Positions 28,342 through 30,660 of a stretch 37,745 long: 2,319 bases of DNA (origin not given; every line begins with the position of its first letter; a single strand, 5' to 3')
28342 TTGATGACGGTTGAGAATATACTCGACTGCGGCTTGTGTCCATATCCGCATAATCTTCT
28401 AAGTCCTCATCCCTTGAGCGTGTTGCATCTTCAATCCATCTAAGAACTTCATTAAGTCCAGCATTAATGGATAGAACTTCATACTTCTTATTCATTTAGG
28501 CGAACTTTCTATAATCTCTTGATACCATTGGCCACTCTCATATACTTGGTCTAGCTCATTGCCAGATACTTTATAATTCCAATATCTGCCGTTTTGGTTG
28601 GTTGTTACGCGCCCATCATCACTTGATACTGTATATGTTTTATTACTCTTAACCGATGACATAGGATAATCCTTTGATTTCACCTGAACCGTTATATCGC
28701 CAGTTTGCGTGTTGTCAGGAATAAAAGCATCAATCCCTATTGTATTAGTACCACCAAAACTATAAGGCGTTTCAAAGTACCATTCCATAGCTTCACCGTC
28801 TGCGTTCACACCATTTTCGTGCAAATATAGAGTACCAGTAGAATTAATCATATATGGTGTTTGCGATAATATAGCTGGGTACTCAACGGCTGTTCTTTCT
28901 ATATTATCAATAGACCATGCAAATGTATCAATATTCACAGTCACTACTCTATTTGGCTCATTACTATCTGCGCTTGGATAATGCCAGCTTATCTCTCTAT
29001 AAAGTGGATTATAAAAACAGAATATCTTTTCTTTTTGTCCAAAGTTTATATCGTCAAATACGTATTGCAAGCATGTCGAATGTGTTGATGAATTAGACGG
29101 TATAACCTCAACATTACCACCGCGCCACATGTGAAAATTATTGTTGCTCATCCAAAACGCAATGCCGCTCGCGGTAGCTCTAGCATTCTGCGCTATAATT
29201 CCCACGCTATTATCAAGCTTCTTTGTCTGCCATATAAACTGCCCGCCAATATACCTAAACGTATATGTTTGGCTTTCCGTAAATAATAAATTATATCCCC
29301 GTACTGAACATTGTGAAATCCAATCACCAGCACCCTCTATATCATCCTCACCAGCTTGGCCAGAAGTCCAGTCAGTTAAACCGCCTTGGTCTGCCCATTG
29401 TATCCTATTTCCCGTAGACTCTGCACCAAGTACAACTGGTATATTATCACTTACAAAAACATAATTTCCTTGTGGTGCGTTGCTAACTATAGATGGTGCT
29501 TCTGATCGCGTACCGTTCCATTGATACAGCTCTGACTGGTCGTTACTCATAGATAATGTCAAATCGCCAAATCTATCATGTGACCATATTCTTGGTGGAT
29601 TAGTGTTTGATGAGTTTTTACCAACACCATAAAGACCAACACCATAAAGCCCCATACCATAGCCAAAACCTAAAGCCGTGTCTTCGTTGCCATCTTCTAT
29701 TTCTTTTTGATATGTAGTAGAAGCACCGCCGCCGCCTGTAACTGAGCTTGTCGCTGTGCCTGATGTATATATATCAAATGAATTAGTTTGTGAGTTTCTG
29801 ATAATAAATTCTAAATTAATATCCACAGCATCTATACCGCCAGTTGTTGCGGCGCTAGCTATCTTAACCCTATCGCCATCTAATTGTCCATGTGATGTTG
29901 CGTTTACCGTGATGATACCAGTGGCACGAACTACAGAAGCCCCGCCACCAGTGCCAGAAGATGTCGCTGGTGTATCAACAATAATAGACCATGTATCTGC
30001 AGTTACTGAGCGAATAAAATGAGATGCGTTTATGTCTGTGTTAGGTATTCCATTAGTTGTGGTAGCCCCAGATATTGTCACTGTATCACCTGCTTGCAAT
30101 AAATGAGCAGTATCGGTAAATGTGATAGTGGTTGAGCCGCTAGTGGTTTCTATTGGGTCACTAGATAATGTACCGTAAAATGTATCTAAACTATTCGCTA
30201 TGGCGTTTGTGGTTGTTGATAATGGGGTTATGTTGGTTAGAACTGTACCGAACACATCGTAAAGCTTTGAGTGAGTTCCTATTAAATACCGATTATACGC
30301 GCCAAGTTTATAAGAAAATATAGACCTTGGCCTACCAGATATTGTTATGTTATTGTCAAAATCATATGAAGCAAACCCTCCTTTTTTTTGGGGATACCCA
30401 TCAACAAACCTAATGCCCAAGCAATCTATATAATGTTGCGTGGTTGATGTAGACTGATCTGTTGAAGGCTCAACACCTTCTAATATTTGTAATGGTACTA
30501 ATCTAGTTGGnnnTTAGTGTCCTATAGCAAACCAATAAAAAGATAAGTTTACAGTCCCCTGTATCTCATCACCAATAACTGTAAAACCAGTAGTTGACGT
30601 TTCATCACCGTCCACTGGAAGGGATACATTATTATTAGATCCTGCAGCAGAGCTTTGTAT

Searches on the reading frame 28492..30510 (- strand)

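Call 10: search_protein_families(library=phrogs, proteins=[window:28492-30510:-], max_evalue=0.00001)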
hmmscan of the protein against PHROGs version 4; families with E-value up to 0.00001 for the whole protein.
window:28492-30510:- (672 aa): 1 family
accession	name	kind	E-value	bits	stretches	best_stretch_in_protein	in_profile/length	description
phrog_3287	-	head and packaging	3.9e-45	155.7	1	9-653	10-506/524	virion structural protein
